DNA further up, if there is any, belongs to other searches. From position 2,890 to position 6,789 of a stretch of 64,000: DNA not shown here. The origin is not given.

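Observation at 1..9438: Giant (>2,900 aa) Cys-rich surface protein preceded by a small membrane-anchored acidic protein; the window also encodes a DsbA-like oxidoreductase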

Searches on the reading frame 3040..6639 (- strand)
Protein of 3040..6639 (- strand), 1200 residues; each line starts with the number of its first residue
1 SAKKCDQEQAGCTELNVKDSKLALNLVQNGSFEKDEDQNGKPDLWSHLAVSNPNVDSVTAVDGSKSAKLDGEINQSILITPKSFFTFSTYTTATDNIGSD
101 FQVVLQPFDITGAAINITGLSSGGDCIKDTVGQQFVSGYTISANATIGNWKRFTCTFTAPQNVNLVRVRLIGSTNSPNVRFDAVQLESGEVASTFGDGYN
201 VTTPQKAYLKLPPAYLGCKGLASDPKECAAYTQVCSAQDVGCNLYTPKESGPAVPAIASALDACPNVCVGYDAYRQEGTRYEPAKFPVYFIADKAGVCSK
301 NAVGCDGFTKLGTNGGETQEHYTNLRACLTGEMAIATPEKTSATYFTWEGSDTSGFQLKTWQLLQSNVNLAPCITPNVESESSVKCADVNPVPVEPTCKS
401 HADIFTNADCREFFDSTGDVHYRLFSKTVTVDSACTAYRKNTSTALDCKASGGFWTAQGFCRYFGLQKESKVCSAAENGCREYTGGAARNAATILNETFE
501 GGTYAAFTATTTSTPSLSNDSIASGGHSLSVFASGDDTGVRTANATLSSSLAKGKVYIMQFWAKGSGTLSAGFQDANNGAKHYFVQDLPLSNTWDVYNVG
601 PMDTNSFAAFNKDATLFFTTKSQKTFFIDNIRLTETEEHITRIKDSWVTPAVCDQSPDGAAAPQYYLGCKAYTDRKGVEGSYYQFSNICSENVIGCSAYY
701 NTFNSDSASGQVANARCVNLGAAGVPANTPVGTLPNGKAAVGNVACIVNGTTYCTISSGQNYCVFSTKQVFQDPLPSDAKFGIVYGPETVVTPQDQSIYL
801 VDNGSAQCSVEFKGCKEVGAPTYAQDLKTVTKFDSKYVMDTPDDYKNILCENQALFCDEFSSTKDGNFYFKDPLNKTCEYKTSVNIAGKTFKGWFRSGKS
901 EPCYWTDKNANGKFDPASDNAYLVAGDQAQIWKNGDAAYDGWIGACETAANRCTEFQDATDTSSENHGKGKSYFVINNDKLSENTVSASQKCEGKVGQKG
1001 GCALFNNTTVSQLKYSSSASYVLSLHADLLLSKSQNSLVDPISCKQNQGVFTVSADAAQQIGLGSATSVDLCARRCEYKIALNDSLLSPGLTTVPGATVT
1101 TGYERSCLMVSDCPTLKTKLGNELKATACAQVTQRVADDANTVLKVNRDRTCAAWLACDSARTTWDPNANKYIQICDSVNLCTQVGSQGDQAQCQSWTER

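Call 69: predict_structure(alignment_id=A4)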
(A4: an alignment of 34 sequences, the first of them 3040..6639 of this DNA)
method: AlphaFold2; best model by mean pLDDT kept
length: 1200 residues; sequences in the alignment: 34
mean_pLDDT: 71.3   pTM: 0.40
mean pLDDT of the five models: 71.3, 68.8, 68.3, 67.5, 61.2
residues with pLDDT >= 90: 120; 70-90: 629; 50-70: 240; < 50: 211
segments of 3 or more residues with pLDDT < 50: 48-53, 237-241, 250-252, 286-289, 291-293, 487-490, 638-647, 690-694, 727-733, 804-821, 832-874, 934-936, 946-982, 1008-1013, 1147-1161, 1172-1174, 1176-1200
pLDDT, mean of each block of 10 residues (from residue 1): 59 81 88 79 67 53 82 87 87 76 90 78 80 82 64 87 89 75 89 86 84 69 67 59 62 62 74 65 59 55 86 77 90 67 82 75 81 86 75 59 72 85 88 90 86 88 91 84 54 78 84 80 80 89 77 78 90 85 89 77 74 89 91 67 45 73 67 77 63 60 84 87 51 60 83 85 85 74 79 83 42 36 58 43 42 40 40 58 77 81 84 83 73 55 49 37 38 39 52 59 55 63 85 75 74 82 80 90 75 80 89 83 87 77 53 37 50 46 34 27
secondary structure, 60 per line:
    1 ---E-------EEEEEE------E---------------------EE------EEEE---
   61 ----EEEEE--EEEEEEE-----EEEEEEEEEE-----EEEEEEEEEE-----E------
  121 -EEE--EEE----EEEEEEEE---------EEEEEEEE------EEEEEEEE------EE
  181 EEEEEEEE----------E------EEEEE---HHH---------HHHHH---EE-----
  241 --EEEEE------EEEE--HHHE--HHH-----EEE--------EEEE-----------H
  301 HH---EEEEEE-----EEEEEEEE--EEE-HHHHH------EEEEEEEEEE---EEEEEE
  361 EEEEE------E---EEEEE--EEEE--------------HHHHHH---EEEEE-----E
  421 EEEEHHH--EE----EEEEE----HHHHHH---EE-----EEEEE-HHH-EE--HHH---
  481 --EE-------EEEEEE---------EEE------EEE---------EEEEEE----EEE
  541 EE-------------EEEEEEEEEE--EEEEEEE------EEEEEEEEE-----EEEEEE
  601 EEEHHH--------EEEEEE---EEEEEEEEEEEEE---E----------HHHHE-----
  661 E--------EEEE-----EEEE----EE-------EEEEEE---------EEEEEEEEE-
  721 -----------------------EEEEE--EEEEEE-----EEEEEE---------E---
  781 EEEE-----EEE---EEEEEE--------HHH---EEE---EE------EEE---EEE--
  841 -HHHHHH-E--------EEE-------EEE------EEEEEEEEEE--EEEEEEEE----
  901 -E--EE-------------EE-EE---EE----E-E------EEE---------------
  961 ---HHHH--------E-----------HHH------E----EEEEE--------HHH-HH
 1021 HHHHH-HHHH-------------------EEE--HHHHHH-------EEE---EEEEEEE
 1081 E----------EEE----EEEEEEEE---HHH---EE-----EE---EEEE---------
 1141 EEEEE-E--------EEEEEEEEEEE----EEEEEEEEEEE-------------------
elements in order (helices of 4 or more, strands of 3 or more residues): E12-17 E54-57 E65-69 E72-78 E84-93 E99-108 E122-124 E127-129 E134-141 E151-158 E165-172 E179-188 E206-210 H226-230 E243-247 E254-257 E274-276 E285-288 E306-311 E317-324 E327-329 H331-335 E342-351 E355-365 E376-380 E383-386 H401-406 E410-414 E420-424 E436-440 H445-450 E461-465 E492-497 E507-509 E516-518 E528-533 E538-542 E556-565 E568-574 E581-589 E595-603 E615-620 E624-636 H651-654 E670-673 E679-682 E696-701 E711-719 E744-748 E751-756 E762-767 E781-784 E790-792 E796-801 E816-818 E830-832 E836-838 H842-847 E858-860 E868-870 E877-886 E889-896 E943-945 H964-967 E1002-1006 H1019-1025 H1027-1030 E1050-1052 H1055-1060 E1068-1070 E1074-1081 E1092-1094 E1099-1106 E1128-1131 E1141-1145 E1156-1166 E1171-1181

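Call 71: fold_search(model_id=the predicted structure, library=pdb)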
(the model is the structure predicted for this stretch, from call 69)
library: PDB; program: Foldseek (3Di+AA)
matches with E <= 10: 1636; with E <= 0.001: 130
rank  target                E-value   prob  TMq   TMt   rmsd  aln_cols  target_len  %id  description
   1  4xup_C                2.4e-07  1.00  0.11  0.69   3.9       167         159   15  Structure of the N-terminal CBM22-1-CBM22-2 tandem domain from Paenibacillus barcinonensis Xyn10C (released 2015-06-03)
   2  4xuo_A                2.7e-07  1.00  0.11  0.72   3.5       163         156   15  Structure of the CBM22-1 xylan-binding domain from Paenibacillus barcinonensis Xyn10C (released 2015-06-03)
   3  4xup_E                2.8e-07  1.00  0.11  0.71   3.4       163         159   15  Structure of the N-terminal CBM22-1-CBM22-2 tandem domain from Paenibacillus barcinonensis Xyn10C (released 2015-06-03)
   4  4xup_A                3.2e-07  1.00  0.11  0.37  22.8       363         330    9  Structure of the N-terminal CBM22-1-CBM22-2 tandem domain from Paenibacillus barcinonensis Xyn10C (released 2015-06-03)
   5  4xup_F                3.2e-07  1.00  0.11  0.36  24.5       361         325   10  Structure of the N-terminal CBM22-1-CBM22-2 tandem domain from Paenibacillus barcinonensis Xyn10C (released 2015-06-03)
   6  4xup_D                3.3e-07  1.00  0.11  0.37  21.8       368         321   10  Structure of the N-terminal CBM22-1-CBM22-2 tandem domain from Paenibacillus barcinonensis Xyn10C (released 2015-06-03)
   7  6yrf_A                3.3e-07  1.00  0.10  0.14  29.0       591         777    9  Vip3Bc1 tetramer (released 2021-03-17)
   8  4xup_B                7.6e-07  1.00  0.11  0.36  25.7       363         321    9  Structure of the N-terminal CBM22-1-CBM22-2 tandem domain from Paenibacillus barcinonensis Xyn10C (released 2015-06-03)
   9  5x7o_A                1.1e-06  1.00  0.13  0.13  21.6       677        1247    9  Crystal structure of Paenibacillus sp. 598K alpha-1,6-glucosyltransferase (released 2017-07-26)
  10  6v1v_A                1.8e-06  1.00  0.09  0.14  27.5       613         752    9  VIP3B (VIP3B_2160) adapted for crystallization (released 2019-12-18)
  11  8w7n                  1.8e-06  0.99  0.09  0.11  33.3       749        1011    8  Crystal structure of the in-cell Cry1Aa purified from Bacillus thuringiensis (released 2024-03-06)
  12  9qxq                  2.6e-06  0.96  0.09  0.10  34.2       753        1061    8  native structure of full-length pesticidal protein Cry1Ca18 at pH9, from crystals formed in vivo (released 2026-02-11)
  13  6tfk_A                2.8e-06  1.00  0.10  0.18  30.6       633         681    8  Vip3Aa toxin structure (released 2020-08-12)
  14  6v1v_B                3.4e-06  0.99  0.09  0.14  27.8       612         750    9  VIP3B (VIP3B_2160) adapted for crystallization (released 2019-12-18)
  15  8hhv_A                4.4e-06  1.00  0.10  0.22   5.5       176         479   19  endo-alpha-D-arabinanase EndoMA1 from Microbacterium arabinogalactanolyticum (released 2023-08-16)
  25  2zex_A                1.0e-05  1.00  0.10  0.72   4.3       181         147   18  Family 16 carbohydrate binding module (released 2008-03-04)
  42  2zex_B                4.1e-05  1.00  0.10  0.73   4.3       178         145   18  Family 16 carbohydrate binding module (released 2008-03-04)
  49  3p6b_A                6.2e-05  1.00  0.11  0.61   3.0       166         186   10  The crystal structure of CelK CBM4 from Clostridium thermocellum (released 2011-08-24)
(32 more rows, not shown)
